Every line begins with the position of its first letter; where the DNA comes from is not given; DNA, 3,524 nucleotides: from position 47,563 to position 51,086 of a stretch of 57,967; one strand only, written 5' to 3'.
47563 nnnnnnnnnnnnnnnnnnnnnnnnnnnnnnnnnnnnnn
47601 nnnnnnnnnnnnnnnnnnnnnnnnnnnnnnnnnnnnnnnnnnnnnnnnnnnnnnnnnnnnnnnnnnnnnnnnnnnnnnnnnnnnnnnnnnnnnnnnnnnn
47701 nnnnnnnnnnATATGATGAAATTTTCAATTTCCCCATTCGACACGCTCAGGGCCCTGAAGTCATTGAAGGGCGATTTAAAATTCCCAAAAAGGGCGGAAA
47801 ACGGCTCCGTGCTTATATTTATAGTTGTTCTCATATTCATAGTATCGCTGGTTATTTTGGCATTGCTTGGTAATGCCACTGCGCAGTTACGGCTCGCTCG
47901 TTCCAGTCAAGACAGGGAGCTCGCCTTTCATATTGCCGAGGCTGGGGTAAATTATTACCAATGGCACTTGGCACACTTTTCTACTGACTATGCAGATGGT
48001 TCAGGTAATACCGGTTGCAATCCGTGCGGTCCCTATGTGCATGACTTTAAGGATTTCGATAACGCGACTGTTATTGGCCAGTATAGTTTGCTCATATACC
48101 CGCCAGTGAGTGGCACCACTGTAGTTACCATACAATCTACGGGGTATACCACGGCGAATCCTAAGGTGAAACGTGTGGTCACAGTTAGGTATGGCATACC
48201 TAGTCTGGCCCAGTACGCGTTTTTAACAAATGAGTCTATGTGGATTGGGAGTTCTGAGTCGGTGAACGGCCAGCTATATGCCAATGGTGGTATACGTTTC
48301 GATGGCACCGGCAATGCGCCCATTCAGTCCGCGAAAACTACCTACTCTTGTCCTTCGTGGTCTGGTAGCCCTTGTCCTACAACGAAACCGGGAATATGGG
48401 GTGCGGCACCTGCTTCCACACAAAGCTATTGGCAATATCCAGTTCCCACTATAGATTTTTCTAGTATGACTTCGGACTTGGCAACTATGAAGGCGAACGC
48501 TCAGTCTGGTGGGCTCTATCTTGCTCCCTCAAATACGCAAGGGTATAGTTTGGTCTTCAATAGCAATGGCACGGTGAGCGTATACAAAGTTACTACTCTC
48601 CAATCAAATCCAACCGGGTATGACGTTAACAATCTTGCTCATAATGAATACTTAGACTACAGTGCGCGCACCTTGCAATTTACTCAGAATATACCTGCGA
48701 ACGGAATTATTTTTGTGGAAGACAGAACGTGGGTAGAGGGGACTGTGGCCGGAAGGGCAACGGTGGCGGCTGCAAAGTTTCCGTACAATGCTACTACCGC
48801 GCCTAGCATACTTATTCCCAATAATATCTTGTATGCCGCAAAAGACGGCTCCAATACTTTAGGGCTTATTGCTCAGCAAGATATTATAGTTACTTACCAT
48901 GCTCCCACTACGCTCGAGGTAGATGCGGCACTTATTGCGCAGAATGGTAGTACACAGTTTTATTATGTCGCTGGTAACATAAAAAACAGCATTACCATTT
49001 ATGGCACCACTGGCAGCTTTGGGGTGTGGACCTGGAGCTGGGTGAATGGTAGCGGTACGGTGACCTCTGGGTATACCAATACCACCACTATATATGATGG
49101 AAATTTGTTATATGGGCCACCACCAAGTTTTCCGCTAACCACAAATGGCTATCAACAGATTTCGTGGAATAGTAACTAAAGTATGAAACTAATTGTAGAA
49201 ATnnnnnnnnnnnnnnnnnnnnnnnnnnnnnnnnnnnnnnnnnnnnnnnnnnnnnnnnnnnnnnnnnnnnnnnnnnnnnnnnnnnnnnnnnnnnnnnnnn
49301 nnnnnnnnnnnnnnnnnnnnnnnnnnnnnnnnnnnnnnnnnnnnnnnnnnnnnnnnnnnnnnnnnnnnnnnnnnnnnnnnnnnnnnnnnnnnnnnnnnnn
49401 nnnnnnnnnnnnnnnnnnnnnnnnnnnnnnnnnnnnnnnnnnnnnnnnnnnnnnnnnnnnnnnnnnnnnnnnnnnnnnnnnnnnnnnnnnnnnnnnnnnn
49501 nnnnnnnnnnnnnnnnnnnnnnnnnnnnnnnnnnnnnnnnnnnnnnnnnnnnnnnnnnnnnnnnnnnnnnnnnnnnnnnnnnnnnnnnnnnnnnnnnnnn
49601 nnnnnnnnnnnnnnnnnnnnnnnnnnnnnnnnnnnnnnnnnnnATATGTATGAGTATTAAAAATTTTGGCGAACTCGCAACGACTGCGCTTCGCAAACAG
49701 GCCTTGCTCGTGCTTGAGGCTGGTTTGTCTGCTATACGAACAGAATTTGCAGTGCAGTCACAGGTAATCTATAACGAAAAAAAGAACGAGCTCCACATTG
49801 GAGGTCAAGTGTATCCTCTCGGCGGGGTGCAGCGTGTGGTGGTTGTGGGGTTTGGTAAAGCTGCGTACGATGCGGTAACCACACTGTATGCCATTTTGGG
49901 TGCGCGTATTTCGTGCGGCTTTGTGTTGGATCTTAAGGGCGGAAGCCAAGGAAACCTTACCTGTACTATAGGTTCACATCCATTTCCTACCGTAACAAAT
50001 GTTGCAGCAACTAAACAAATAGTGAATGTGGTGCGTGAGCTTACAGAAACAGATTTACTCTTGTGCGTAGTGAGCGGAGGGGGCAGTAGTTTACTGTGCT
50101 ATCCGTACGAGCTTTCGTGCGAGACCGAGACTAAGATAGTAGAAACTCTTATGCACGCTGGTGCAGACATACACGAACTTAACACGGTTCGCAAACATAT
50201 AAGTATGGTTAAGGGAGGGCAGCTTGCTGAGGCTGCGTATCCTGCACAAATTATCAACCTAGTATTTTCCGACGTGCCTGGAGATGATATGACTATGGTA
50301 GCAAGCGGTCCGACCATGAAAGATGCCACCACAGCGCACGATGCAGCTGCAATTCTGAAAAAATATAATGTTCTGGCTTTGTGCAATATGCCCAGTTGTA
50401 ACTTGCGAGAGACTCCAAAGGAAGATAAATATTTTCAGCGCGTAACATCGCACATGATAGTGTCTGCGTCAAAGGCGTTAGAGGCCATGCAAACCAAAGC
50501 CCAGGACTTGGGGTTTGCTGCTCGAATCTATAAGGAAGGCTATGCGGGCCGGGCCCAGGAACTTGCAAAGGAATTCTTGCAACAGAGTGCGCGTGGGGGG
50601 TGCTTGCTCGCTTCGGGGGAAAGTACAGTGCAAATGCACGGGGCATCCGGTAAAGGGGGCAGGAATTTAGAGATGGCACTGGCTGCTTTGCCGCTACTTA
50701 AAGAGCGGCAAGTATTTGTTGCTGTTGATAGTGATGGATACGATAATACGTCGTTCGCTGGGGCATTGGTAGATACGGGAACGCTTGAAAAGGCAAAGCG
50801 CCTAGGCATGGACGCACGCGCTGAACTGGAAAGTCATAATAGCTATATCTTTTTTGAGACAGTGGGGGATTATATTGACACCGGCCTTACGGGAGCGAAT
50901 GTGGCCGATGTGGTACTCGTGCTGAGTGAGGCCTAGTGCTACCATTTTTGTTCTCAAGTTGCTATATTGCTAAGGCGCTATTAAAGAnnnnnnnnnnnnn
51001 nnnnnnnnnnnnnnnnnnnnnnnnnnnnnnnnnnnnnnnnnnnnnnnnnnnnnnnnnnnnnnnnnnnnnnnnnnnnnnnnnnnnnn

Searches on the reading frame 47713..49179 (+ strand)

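Call 64: search_protein_families(library=pfam, proteins=[window:47713-49179:+], max_evalue=0.0001)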
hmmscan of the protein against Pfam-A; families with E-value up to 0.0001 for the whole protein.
window:47713-49179:+ (488 aa): 1 family
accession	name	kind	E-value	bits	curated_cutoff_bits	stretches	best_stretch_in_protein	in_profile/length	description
PF14341.11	PilX_N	-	2.8e-05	24.4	25.5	1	31-80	2-51/51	PilX N-terminal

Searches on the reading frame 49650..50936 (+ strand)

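Call 64: search_protein_families(library=pfam, proteins=[window:49650-50936:+], max_evalue=0.0001)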
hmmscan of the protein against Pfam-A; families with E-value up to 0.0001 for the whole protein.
window:49650-50936:+ (428 aa): 2 families
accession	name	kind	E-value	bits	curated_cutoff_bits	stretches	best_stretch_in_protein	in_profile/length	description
PF13660.11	DUF4147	-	3.5e-63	213.6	23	1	20-242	4-223/234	Domain of unknown function (DUF4147)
PF05161.18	MOFRL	-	2.7e-27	95.5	28.3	1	318-420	2-106/106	MOFRL family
